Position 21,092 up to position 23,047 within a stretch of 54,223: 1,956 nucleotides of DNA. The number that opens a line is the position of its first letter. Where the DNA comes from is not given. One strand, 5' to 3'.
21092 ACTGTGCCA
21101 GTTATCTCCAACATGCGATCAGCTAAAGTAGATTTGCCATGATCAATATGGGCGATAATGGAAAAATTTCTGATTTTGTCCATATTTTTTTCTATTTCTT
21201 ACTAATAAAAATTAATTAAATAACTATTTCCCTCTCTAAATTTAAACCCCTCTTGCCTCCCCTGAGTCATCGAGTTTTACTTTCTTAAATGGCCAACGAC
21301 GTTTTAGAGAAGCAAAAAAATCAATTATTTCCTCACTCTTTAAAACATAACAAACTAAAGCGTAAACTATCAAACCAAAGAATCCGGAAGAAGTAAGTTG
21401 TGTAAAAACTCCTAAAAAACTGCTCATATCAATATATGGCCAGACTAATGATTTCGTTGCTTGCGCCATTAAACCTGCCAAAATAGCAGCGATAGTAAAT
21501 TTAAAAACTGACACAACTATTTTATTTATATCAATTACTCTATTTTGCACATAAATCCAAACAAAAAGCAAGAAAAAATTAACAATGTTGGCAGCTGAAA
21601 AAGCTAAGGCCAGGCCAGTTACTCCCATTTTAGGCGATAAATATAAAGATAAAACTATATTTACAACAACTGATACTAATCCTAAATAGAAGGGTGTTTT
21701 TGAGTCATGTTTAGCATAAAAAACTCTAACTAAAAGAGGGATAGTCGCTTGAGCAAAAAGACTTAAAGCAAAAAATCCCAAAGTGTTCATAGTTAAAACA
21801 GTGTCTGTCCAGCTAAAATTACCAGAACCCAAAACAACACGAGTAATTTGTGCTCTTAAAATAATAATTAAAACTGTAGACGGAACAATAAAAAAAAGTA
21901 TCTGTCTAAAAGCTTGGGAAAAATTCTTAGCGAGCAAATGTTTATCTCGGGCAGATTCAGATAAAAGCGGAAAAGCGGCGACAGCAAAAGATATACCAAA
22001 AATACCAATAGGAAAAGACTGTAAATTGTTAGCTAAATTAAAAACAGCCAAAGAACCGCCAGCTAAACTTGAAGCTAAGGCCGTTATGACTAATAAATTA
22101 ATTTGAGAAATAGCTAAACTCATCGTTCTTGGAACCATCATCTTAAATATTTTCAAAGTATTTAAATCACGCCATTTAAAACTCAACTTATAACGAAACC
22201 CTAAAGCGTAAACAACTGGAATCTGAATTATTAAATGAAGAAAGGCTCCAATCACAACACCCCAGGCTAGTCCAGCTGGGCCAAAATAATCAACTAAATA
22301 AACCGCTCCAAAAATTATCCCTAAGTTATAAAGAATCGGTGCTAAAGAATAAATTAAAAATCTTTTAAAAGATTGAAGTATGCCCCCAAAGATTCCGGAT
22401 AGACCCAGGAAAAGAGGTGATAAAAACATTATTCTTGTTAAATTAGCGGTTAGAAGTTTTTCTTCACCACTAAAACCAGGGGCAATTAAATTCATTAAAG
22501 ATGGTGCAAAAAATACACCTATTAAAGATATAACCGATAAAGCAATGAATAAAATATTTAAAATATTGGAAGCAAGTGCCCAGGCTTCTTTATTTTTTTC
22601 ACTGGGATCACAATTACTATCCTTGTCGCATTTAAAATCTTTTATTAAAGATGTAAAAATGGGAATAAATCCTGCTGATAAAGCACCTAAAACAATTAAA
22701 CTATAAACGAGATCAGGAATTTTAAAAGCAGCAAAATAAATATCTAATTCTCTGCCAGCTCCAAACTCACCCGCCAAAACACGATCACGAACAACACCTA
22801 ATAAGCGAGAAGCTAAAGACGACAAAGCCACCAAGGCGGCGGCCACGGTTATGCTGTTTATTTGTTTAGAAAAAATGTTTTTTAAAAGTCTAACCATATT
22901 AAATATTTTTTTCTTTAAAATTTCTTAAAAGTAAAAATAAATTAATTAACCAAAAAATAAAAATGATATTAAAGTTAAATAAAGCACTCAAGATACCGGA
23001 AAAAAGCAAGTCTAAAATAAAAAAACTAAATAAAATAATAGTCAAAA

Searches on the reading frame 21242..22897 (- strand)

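Call 11: search_protein_families(library=pfam, proteins=[window:21242-22897:-], max_evalue=0.001)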
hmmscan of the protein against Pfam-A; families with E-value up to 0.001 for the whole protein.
window:21242-22897:- (551 aa): 2 families
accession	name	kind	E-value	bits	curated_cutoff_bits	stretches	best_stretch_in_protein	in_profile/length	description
PF03023.19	MurJ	-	2.9e-98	329.9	27.4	1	43-496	3-448/451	Lipid II flippase MurJ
PF13440.11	Polysacc_synt_3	-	1.4e-10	41.4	23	1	116-358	50-286/293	Polysaccharide biosynthesis protein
